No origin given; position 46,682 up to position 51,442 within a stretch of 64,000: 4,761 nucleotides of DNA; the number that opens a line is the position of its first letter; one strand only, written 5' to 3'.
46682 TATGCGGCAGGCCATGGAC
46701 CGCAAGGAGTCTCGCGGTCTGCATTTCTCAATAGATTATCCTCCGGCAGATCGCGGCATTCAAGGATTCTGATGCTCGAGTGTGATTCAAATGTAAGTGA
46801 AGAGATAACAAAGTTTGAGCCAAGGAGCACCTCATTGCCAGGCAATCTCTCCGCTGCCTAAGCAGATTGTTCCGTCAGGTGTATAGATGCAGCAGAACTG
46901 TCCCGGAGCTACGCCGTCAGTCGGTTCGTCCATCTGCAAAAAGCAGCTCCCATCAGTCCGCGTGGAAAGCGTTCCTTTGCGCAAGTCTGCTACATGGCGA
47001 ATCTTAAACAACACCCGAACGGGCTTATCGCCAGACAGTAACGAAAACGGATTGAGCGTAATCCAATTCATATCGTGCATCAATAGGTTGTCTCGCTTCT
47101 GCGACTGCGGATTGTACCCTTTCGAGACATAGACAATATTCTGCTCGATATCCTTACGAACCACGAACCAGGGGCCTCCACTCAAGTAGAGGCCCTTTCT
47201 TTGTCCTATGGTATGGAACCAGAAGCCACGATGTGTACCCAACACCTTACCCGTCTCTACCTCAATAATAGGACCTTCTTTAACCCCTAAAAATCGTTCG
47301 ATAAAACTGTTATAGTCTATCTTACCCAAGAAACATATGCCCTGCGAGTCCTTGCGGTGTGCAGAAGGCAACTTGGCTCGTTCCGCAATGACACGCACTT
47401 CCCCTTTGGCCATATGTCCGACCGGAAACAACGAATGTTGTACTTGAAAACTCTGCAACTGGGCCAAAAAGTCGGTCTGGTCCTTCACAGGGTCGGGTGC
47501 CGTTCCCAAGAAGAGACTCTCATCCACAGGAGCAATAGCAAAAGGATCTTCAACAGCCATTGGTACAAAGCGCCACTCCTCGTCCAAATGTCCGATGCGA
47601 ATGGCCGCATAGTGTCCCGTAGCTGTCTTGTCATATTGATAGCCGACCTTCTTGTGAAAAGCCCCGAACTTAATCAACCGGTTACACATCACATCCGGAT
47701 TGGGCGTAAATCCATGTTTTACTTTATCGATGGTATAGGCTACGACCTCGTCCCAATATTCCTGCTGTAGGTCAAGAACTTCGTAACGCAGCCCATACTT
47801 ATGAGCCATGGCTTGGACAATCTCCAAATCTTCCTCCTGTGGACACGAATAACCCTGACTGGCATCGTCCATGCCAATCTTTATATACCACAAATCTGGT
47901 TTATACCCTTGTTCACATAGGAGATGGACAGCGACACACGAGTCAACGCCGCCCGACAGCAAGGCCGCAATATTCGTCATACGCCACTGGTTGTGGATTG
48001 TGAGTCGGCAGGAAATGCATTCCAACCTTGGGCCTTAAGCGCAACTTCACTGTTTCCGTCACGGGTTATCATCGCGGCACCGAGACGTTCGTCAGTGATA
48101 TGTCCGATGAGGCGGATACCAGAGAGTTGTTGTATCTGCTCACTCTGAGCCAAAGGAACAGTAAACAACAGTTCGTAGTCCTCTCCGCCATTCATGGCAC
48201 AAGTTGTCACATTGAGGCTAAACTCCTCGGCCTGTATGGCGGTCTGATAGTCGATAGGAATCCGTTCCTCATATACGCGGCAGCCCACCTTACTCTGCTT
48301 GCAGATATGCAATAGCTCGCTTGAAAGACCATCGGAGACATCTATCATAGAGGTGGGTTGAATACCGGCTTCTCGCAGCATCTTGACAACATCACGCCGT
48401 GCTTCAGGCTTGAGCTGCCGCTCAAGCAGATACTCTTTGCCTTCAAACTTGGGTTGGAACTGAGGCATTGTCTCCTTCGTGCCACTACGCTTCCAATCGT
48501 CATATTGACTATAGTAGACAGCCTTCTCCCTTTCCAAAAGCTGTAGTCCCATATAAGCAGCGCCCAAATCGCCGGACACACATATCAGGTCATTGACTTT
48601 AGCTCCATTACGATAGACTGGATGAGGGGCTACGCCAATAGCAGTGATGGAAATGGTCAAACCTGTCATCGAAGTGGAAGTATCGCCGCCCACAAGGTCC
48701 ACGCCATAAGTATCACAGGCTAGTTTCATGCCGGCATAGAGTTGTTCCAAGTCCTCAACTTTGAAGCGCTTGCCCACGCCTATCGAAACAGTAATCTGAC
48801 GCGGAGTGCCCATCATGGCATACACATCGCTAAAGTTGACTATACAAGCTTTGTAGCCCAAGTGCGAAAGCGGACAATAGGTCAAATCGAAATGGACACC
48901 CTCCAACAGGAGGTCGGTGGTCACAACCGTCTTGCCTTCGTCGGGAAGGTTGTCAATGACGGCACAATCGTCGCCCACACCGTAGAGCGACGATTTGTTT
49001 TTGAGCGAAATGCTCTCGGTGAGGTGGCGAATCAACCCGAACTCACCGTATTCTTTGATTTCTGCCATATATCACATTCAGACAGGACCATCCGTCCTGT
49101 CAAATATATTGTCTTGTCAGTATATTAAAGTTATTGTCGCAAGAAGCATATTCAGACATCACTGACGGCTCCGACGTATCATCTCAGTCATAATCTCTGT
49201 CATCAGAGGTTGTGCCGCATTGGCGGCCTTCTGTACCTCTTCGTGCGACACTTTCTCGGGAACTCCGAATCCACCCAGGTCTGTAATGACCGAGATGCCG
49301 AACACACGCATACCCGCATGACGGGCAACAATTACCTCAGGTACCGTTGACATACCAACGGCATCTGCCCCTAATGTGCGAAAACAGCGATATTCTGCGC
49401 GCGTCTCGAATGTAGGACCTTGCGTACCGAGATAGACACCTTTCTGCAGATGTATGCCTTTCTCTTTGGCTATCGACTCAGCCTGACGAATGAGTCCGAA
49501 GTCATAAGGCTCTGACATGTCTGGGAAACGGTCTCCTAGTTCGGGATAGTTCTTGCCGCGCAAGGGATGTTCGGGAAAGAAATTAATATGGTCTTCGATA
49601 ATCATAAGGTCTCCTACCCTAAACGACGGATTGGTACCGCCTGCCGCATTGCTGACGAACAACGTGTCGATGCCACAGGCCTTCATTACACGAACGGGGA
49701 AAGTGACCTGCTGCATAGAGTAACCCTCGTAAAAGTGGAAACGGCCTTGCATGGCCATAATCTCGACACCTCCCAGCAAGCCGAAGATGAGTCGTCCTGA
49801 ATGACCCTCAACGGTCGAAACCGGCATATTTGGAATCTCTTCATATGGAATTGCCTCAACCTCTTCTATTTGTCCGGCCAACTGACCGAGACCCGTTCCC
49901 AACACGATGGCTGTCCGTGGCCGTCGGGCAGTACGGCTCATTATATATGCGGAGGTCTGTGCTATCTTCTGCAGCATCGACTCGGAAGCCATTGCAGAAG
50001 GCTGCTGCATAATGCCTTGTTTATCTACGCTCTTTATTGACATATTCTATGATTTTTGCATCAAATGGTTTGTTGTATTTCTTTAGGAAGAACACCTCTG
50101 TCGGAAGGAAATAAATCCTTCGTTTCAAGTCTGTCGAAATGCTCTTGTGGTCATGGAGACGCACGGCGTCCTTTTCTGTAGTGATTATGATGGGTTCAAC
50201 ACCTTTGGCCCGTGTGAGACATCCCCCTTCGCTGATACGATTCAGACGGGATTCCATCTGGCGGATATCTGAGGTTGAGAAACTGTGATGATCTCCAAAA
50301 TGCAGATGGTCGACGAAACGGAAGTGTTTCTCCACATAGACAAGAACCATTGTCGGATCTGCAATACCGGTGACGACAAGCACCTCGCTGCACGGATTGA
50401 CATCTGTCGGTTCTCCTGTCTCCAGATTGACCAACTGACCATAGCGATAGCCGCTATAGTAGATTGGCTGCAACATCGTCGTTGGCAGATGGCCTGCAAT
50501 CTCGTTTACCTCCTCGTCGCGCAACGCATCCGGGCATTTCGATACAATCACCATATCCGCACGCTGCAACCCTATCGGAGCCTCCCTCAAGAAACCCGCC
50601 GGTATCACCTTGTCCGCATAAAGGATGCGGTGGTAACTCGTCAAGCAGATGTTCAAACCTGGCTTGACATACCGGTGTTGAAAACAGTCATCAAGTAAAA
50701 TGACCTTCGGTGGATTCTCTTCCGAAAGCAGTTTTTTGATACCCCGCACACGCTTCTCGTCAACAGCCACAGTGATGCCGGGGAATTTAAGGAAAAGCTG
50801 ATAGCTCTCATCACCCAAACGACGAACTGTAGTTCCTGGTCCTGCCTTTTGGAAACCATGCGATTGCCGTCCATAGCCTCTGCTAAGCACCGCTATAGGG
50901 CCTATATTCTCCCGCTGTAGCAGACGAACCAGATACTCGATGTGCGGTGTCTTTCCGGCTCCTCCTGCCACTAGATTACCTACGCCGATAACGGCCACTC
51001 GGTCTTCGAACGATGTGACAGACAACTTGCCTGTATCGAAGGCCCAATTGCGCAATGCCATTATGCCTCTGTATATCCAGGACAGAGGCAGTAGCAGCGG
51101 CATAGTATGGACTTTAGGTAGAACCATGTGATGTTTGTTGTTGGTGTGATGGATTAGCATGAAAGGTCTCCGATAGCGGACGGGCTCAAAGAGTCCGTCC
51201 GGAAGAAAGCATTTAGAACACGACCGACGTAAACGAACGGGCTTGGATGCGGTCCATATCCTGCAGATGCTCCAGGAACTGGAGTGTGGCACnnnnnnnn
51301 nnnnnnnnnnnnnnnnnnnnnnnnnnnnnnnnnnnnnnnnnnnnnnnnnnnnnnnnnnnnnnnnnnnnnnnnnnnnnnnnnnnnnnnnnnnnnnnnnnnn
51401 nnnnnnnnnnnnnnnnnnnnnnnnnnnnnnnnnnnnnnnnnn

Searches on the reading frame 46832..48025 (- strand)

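Call 6: search_protein_families(library=pfam, proteins=[window:46832-48025:-], max_evalue=0.001)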
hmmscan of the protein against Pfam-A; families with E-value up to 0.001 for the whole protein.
window:46832-48025:- (397 aa): 3 families
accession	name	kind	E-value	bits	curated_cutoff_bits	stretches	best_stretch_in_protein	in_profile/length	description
PF03054.22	tRNA_Me_trans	-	6e-55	186.5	20.6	1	18-235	2-202/202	tRNA methyl transferase HUP domain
PF20259.3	tRNA_Me_trans_M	-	3.9e-25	87.6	27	1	240-302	2-66/66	tRNA methyl transferase PRC-barrel domain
PF20258.4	tRNA_Me_trans_C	-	2.5e-15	57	20.6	1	312-394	2-77/77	Aminomethyltransferase beta-barrel domain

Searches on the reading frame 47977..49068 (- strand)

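Call 6: search_protein_families(library=pfam, proteins=[window:47977-49068:-], max_evalue=0.001)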
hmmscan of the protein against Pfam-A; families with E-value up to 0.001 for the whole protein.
window:47977-49068:- (363 aa): 2 families
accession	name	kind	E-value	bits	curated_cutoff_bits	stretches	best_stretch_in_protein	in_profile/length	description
PF00586.29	AIRS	-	2e-27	96.3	24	1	32-147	1-112/112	AIR synthase related protein, N-terminal domain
PF02769.27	AIRS_C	-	0.00047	20.8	23.1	1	214-284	38-102/156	AIR synthase related protein, C-terminal domain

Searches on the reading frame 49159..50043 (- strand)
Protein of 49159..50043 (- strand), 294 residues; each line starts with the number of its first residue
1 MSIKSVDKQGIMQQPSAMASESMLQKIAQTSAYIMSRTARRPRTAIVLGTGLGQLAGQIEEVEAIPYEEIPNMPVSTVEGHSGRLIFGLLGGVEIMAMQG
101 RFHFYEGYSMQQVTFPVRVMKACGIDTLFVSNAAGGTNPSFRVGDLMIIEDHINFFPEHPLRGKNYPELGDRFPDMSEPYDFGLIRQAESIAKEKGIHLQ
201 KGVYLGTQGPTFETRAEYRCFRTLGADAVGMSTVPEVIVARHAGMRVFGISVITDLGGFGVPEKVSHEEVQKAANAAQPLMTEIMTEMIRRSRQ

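Call 6: search_protein_families(library=pfam, proteins=[window:49159-50043:-], max_evalue=0.001)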
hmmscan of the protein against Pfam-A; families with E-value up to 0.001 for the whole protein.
window:49159-50043:- (294 aa): 1 family
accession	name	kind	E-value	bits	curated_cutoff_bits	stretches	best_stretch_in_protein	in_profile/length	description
PF01048.26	PNP_UDP_1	-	2.3e-58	197.8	25.1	1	44-290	2-233/233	Phosphorylase superfamily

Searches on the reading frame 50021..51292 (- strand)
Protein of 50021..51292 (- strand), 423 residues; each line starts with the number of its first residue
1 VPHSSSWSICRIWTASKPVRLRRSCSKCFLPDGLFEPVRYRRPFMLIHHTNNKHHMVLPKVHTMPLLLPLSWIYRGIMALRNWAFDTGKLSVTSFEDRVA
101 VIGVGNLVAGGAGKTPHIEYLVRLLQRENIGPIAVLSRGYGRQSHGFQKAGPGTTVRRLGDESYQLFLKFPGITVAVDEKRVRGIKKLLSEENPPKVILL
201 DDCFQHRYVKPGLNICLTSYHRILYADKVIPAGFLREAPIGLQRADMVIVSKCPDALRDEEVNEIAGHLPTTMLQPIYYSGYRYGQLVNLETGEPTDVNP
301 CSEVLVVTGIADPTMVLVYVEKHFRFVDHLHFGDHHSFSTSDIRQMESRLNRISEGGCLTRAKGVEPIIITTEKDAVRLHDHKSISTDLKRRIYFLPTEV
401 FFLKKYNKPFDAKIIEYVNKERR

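Call 6: search_protein_families(library=pfam, proteins=[window:50021-51292:-], max_evalue=0.001)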
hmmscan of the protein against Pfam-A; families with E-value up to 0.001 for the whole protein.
window:50021-51292:- (423 aa): 1 family
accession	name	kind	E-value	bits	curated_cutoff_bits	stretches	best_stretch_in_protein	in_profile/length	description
PF02606.20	LpxK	-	1.9e-67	228.1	27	1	65-407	3-320/328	Tetraacyldisaccharide-1-P 4'-kinase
